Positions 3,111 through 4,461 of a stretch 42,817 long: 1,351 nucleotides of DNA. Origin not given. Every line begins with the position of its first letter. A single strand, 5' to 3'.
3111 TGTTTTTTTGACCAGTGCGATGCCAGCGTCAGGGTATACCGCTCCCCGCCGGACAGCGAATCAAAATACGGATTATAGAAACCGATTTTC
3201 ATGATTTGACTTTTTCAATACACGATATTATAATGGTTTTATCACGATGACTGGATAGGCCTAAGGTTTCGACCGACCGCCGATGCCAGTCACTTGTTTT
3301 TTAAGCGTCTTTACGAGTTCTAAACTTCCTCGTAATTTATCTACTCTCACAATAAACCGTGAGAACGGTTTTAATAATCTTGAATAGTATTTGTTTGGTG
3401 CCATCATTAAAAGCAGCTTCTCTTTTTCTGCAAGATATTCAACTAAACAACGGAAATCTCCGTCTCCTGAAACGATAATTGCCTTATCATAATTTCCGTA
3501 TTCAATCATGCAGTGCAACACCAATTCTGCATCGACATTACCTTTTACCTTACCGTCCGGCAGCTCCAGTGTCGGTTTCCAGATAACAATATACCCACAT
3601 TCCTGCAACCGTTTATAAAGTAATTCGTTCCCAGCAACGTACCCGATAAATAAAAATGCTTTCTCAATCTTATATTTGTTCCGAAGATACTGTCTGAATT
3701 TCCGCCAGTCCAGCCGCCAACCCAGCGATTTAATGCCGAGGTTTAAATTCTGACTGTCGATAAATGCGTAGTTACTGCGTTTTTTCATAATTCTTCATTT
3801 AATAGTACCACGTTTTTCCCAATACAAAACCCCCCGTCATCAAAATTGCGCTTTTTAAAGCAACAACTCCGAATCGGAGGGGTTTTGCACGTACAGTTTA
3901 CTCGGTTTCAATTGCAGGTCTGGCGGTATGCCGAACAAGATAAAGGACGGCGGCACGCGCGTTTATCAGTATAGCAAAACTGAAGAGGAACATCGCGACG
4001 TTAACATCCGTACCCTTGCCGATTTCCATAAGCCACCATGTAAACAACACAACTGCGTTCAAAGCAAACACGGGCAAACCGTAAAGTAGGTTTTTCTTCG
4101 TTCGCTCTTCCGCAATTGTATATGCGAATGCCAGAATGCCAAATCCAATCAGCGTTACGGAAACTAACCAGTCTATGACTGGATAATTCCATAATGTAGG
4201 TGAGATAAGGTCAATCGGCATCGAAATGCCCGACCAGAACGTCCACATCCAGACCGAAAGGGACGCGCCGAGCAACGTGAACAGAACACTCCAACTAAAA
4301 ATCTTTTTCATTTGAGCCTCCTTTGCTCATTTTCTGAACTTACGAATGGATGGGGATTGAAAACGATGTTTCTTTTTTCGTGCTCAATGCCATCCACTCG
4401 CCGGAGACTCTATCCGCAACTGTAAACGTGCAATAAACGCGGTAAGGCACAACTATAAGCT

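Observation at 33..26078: About 26-kb co-directional surface-glycan supercluster with an exceptional density of GT-C-type extracytoplasmic transferases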

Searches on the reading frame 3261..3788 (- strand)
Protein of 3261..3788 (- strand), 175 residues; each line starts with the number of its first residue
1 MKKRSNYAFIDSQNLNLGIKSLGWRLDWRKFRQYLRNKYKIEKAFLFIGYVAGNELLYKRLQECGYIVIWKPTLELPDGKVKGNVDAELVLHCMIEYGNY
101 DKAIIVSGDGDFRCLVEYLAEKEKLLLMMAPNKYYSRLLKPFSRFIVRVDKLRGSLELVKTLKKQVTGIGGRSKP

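Call 3: search_protein_families(library=pfam, proteins=[window:3261-3788:-], max_evalue=0.01)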
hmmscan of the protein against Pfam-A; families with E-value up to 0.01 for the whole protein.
window:3261-3788:- (175 aa): 1 family
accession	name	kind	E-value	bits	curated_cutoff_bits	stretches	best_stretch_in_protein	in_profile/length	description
PF01936.24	NYN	-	3.5e-13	50.7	24.2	1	9-145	5-141/145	NYN domain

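Call 79: search_protein_families(library=phrogs, proteins=[window:3261-3788:-], max_evalue=0.01)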
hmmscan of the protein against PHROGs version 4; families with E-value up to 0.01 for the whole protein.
window:3261-3788:- (175 aa): 1 family
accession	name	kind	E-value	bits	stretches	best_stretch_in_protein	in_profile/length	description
phrog_107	-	DNA, RNA and nucleotide metabolism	0.0039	17.4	1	99-124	242-262/542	exonuclease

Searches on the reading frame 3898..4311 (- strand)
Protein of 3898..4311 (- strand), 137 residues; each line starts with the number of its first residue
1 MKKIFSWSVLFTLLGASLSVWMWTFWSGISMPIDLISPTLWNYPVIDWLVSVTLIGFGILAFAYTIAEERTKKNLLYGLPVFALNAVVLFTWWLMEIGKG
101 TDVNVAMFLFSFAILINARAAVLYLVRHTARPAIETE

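Call 3: search_protein_families(library=pfam, proteins=[window:3898-4311:-], max_evalue=0.01)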
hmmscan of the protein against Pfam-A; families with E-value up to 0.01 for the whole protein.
window:3898-4311:- (137 aa): 0 families

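Call 11: search_protein_families(library=pfam, proteins=[window:3898-4311:-], max_evalue=10)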
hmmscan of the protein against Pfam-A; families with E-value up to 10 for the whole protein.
window:3898-4311:- (137 aa): 2 families
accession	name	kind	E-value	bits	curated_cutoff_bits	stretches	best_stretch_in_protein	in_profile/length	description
PF07274.17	DUF1440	-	1.1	9.7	34.7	1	12-48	83-119/135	Protein of unknown function (DUF1440)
PF19529.4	DUF6057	-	2.7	7.2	29.8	1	6-88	121-202/569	Family of unknown function (DUF6057)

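Call 27: search_protein_families(library=ncbifam, proteins=[window:3898-4311:-], max_evalue=0.001)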
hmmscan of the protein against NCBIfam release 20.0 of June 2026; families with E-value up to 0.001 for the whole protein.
window:3898-4311:- (137 aa): 0 families

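Call 79: search_protein_families(library=phrogs, proteins=[window:3898-4311:-], max_evalue=0.01)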
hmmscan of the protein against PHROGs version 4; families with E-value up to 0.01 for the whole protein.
window:3898-4311:- (137 aa): 0 families
